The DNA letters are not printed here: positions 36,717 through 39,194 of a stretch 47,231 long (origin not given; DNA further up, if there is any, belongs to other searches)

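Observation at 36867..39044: Unusual single-polypeptide architecture: RRE-like N-terminus, SagB dehydrogenase and YcaO, with no E1-like partner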

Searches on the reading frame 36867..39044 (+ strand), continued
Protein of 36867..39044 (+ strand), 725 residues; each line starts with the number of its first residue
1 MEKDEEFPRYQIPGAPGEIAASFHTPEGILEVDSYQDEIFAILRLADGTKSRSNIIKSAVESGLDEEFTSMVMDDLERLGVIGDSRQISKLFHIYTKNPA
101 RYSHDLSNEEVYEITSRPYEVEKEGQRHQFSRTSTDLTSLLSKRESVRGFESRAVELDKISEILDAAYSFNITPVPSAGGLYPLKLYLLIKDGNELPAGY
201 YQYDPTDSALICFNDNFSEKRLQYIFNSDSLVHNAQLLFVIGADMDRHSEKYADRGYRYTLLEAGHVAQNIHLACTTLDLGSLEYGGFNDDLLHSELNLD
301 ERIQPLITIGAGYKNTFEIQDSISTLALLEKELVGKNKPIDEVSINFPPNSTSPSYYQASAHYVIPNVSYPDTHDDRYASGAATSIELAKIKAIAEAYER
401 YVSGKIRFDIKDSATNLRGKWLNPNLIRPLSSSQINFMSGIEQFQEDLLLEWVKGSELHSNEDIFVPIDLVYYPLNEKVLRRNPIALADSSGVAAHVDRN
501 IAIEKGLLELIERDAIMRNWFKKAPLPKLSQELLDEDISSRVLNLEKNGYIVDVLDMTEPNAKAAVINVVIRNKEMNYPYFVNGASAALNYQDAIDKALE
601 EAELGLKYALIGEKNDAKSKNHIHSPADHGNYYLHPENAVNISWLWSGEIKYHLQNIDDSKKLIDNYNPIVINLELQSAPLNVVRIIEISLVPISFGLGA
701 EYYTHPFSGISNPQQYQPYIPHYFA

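Call 59: predict_structure(alignment_id=A1)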
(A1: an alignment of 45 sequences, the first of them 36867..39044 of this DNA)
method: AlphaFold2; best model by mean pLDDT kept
length: 725 residues; sequences in the alignment: 45
mean_pLDDT: 88.9   pTM: 0.87
mean pLDDT of the five models: 88.9, 85.2, 83.6, 83.3, 82.8
residues with pLDDT >= 90: 445; 70-90: 247; 50-70: 29; < 50: 4
segments of 3 or more residues with pLDDT < 50: none
pLDDT, mean of each block of 10 residues (from residue 1): 74 81 80 88 92 94 94 90 84 80 67 83 87 84 85 93 90 69 83 87 90 88 90 91 81 81 92 95 92 92 93 84 88 94 76 74 92 82 92 96 95 96 95 87 96 96 96 92 89 94 95 95 95 90 93 95 92 96 95 94 91 85 88 94 95 84 85 89 96 90 93 87 85
secondary structure, 60 per line:
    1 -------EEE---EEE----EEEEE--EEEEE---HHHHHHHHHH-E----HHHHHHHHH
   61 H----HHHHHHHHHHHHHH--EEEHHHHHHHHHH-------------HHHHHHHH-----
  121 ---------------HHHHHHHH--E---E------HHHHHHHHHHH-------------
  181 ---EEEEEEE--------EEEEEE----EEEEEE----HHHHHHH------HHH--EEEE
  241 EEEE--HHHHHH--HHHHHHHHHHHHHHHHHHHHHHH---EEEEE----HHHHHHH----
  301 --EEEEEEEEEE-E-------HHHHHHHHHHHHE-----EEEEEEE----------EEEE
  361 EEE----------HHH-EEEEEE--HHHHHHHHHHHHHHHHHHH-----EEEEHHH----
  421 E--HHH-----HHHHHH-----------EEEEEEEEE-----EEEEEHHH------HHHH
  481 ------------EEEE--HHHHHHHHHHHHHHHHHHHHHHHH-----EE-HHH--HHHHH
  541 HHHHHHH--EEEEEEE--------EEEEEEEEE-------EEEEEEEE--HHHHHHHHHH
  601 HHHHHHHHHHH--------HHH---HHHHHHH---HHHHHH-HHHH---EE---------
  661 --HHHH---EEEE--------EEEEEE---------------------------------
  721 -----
elements in order (helices of 4 or more, strands of 3 or more residues): E8-10 E14-16 E21-25 E28-32 H36-45 H52-61 H66-79 E82-84 H85-94 H108-115 H136-143 H157-167 E184-190 E199-204 E209-214 H219-225 E237-244 H247-252 H255-277 E281-285 H290-296 E303-312 H322-333 E340-346 E357-363 E378-383 H386-404 E410-413 H432-437 E449-457 E463-467 H477-480 E493-496 H499-522 H536-547 E550-556 E565-573 E581-588 H591-611 H626-632 H636-641 H643-646 H663-666 E670-673 E682-687

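Call 63: fold_search(model_id=the predicted structure, library=pdb)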
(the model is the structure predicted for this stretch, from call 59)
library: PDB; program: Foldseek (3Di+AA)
matches with E <= 10: 613; with E <= 0.001: 242
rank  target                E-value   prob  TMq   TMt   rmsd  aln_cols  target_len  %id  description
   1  4v1v_A                1.2e-21  1.00  0.44  0.43  24.6       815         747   14  Heterocyclase in complex with substrate and Cofactor (released 2015-01-14)
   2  4v1u_B                1.7e-21  1.00  0.43  0.42  24.8       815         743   13  Heterocyclase in complex with substrate and Cofactor (released 2015-01-14)
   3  4v1u_A                1.9e-21  1.00  0.44  0.43  24.6       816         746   14  Heterocyclase in complex with substrate and Cofactor (released 2015-01-14)
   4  4v1v_B                2.2e-21  1.00  0.43  0.42  24.4       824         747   13  Heterocyclase in complex with substrate and Cofactor (released 2015-01-14)
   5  4v1t_B                3.3e-21  1.00  0.43  0.41  24.5       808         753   13  Heterocyclase in complex with substrate and Cofactor (released 2015-01-14)
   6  4v1t_A                7.4e-21  1.00  0.46  0.44  24.3       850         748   14  Heterocyclase in complex with substrate and Cofactor (released 2015-01-14)
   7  4bs9                  1.2e-17  1.00  0.34  0.36  26.2       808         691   13  Structure of the heterocyclase TruD (released 2013-11-06)
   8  7u58_A                3.0e-17  1.00  0.44  0.48   5.7       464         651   17  YcaO-mediated ATP-dependent peptidase activity in ribosomal peptide biosynthesis (released 2022-11-02)
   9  7u58_B                4.1e-17  1.00  0.45  0.50   5.2       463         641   17  YcaO-mediated ATP-dependent peptidase activity in ribosomal peptide biosynthesis (released 2022-11-02)
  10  6ci7_C                8.8e-17  1.00  0.38  0.72   5.4       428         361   18  The structure of YcaO from Methanopyrus kandleri bound with AMPPCP and Mg2+ (released 2018-03-21)
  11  6ci7_D                1.7e-16  1.00  0.38  0.71   5.7       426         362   18  The structure of YcaO from Methanopyrus kandleri bound with AMPPCP and Mg2+ (released 2018-03-21)
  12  6ci7_A                2.5e-16  1.00  0.39  0.72   5.2       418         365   18  The structure of YcaO from Methanopyrus kandleri bound with AMPPCP and Mg2+ (released 2018-03-21)
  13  6ci7_F                3.1e-16  1.00  0.39  0.73   5.4       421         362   18  The structure of YcaO from Methanopyrus kandleri bound with AMPPCP and Mg2+ (released 2018-03-21)
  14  6cib_C                3.2e-16  1.00  0.39  0.73   5.3       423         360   18  The structure of YcaO from Methanopyrus kandleri bound with AMPPCP and Mg2+ (released 2018-03-21)
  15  6cib_D                3.8e-16  1.00  0.39  0.73   5.5       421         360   19  The structure of YcaO from Methanopyrus kandleri bound with AMPPCP and Mg2+ (released 2018-03-21)
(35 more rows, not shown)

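Call 67: search_protein_families(library=ncbifam, proteins=[L041:9584-11773:+, L051:8798-11143:+, L051:11153-11959:+, L057:9143-11143:+, L077:8726-11149:+, L062:8712-9812:+, L062:9809-11146:+, L062:11155-11997:+], max_evalue=0.00001)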
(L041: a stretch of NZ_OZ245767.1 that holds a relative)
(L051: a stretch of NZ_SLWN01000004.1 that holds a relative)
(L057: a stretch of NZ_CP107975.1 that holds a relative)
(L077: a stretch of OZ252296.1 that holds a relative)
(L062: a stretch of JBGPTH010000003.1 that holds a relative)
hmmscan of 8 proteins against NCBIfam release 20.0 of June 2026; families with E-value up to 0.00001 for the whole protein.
L041:9584-11773:+ (729 aa): 5 families
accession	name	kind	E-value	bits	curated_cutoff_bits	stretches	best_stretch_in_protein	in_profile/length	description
TIGR03604.1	TOMM_cyclo_SagD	subfamily_domain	6.2e-40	137.3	219.25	1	371-694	7-344/377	thiazole/oxazole-forming peptide maturase, SagD family component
TIGR03605.1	antibiot_sagB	domain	2.5e-15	56.4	78.4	1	178-309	29-160/173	SagB family peptide dehydrogenase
TIGR00702.1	TIGR00702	domain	3.4e-08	33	75.65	1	471-616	154-299/377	YcaO-type kinase domain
TIGR04511.1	SagB_rel_DH_2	exception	6.3e-07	28.8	240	1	133-291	165-337/380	putative peptide maturation dehydrogenase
TIGR03266.1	methan_mark_1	equivalog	4.2e-06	26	365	1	365-547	57-229/376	YcaO-related McrA-glycine thioamidation protein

L051:8798-11143:+ (781 aa): 5 families
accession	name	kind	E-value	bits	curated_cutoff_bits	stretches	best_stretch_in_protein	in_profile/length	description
TIGR03604.1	TOMM_cyclo_SagD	subfamily_domain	2.3e-78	263.7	219.25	1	404-781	1-377/377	thiazole/oxazole-forming peptide maturase, SagD family component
TIGR03266.1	methan_mark_1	equivalog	9.5e-31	107.1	365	1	398-642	51-285/376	YcaO-related McrA-glycine thioamidation protein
TIGR00702.1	TIGR00702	domain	1.4e-21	77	75.65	1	403-639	52-282/377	YcaO-type kinase domain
TIGR03882.1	cyclo_dehyd_2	equivalog_domain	1.3e-15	58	36.9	1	209-341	2-129/164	TOMM precursor leader peptide-binding protein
TIGR03603.1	cyclo_dehy_ocin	subfamily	3.4e-06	27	187.65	1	198-328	170-296/319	thiazole/oxazole-forming peptide maturase, SagC family component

L051:11153-11959:+ (268 aa): 2 families
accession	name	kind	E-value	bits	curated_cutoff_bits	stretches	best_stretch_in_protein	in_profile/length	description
TIGR03605.1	antibiot_sagB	domain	3.2e-39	134.2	78.4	1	81-249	2-172/173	SagB family peptide dehydrogenase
TIGR04511.1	SagB_rel_DH_2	exception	4.9e-37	127.9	240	1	35-249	150-367/380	putative peptide maturation dehydrogenase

L057:9143-11143:+ (666 aa): 4 families
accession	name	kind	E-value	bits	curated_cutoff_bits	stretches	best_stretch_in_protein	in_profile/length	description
TIGR03604.1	TOMM_cyclo_SagD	subfamily_domain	2.1e-79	267.2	219.25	1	289-666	1-377/377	thiazole/oxazole-forming peptide maturase, SagD family component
TIGR03266.1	methan_mark_1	equivalog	4.2e-28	98.4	365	1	286-525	54-283/376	YcaO-related McrA-glycine thioamidation protein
TIGR00702.1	TIGR00702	domain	1.3e-22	80.4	75.65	1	287-526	51-284/377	YcaO-type kinase domain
TIGR03882.1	cyclo_dehyd_2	equivalog_domain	7.4e-15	55.5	36.9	1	103-230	2-126/164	TOMM precursor leader peptide-binding protein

L077:8726-11149:+ (807 aa): 8 families
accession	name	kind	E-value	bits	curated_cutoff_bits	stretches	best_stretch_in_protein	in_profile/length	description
TIGR03604.1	TOMM_cyclo_SagD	subfamily_domain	1.8e-87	293.7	219.25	1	428-807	1-377/377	thiazole/oxazole-forming peptide maturase, SagD family component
TIGR03266.1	methan_mark_1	equivalog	1.5e-33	116.3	365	1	423-763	52-362/376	YcaO-related McrA-glycine thioamidation protein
TIGR00702.1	TIGR00702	domain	1.8e-30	106.3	75.65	1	422-762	47-363/377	YcaO-type kinase domain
TIGR03882.1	cyclo_dehyd_2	equivalog_domain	2.6e-20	73.3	36.9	1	229-387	2-164/164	TOMM precursor leader peptide-binding protein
TIGR03603.1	cyclo_dehy_ocin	subfamily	7.3e-14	52.2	187.65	1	219-349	171-297/319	thiazole/oxazole-forming peptide maturase, SagC family component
NF047750.1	SAMPActivE1UbaA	equivalog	2.5e-08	33.6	450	1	291-350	193-251/270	SAMP-activating enzyme E1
NF006444.0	PRK08762.1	equivalog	5.2e-08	31.9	449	1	298-352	319-372/387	molybdopterin-synthase adenylyltransferase MoeB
NF006077.0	PRK08223.1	equivalog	2.6e-06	26.6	266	0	114-160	15-61/296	hypothetical protein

L062:8712-9812:+ (366 aa): 3 families
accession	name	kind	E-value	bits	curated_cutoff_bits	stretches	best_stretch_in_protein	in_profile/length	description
TIGR03603.1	cyclo_dehy_ocin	subfamily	1.2e-25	90.8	187.65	1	217-346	170-299/319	thiazole/oxazole-forming peptide maturase, SagC family component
TIGR03882.1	cyclo_dehyd_2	equivalog_domain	1.5e-12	48.1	36.9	1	229-350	3-123/164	TOMM precursor leader peptide-binding protein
TIGR03693.1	ocin_ThiF_like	hypoth_equivalog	1e-06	27.4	561.9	1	183-316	190-309/637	putative thiazole-containing bacteriocin maturation protein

L062:9809-11146:+ (445 aa): 3 families
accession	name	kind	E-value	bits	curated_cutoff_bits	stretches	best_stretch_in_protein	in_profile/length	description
TIGR03604.1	TOMM_cyclo_SagD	subfamily_domain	2.6e-91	306.3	219.25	1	67-445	1-377/377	thiazole/oxazole-forming peptide maturase, SagD family component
TIGR03266.1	methan_mark_1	equivalog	1.2e-26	93.6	365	1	74-403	64-363/376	YcaO-related McrA-glycine thioamidation protein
TIGR00702.1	TIGR00702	domain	5.1e-20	71.9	75.65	1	65-402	53-364/377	YcaO-type kinase domain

L062:11155-11997:+ (280 aa): 2 families
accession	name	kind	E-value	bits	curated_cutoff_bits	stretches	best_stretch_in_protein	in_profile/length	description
TIGR03605.1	antibiot_sagB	domain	1.5e-46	158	78.4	1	95-263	2-173/173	SagB family peptide dehydrogenase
TIGR04511.1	SagB_rel_DH_2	exception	4.5e-30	105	240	1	63-263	165-368/380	putative peptide maturation dehydrogenase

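Call 86: find_encoding_contigs(protein=P0003, flank=4000, max_places=2)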
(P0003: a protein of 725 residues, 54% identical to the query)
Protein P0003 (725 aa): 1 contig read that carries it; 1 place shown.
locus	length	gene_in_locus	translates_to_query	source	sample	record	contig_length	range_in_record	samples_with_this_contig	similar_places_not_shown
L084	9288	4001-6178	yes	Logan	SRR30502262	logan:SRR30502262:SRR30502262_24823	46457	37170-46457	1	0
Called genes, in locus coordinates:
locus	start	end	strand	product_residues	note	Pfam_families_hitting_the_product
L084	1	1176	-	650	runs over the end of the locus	PF22807:TrAA12 (faint), PF23500:DUF7133 (faint), PF07995:GSDH (weak)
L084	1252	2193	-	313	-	-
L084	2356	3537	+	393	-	PF04519:Bactofilin (faint), PF26514:DUF8173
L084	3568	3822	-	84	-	PF18905:DUF5661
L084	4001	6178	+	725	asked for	PF00881:Nitroreductase, PF02624:YcaO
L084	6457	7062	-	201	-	PF10026:DUF2268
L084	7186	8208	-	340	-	PF00768:Peptidase_S11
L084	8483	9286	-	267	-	?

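Call 87: find_encoding_contigs(protein=P0004, flank=4000, max_places=2)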
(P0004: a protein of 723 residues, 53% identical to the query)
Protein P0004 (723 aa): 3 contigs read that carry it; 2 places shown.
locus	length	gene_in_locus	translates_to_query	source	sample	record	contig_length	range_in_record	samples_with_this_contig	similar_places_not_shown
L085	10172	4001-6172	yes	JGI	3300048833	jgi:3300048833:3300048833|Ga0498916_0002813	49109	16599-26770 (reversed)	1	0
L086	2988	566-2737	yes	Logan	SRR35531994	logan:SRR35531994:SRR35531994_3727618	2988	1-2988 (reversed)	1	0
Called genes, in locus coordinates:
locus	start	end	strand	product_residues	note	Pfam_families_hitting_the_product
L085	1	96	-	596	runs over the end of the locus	PF03235:GmrSD_N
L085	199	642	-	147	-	-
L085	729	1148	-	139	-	-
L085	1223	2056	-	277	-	-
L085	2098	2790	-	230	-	-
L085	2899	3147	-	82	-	-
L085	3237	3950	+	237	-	-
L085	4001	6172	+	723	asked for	PF00881:Nitroreductase, PF02624:YcaO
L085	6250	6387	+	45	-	-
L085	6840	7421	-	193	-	PF10026:DUF2268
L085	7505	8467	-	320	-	PF17125:Methyltr_RsmF_N (weak), PF01189:Methyltr_RsmB-F, PF13847:Methyltransf_31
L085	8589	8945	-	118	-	PF24719:Imm33-like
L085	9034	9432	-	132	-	PF00380:Ribosomal_S9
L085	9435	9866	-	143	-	PF00572:Ribosomal_L13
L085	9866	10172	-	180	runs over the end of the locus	PF01196:Ribosomal_L17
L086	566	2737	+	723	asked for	PF00881:Nitroreductase, PF02624:YcaO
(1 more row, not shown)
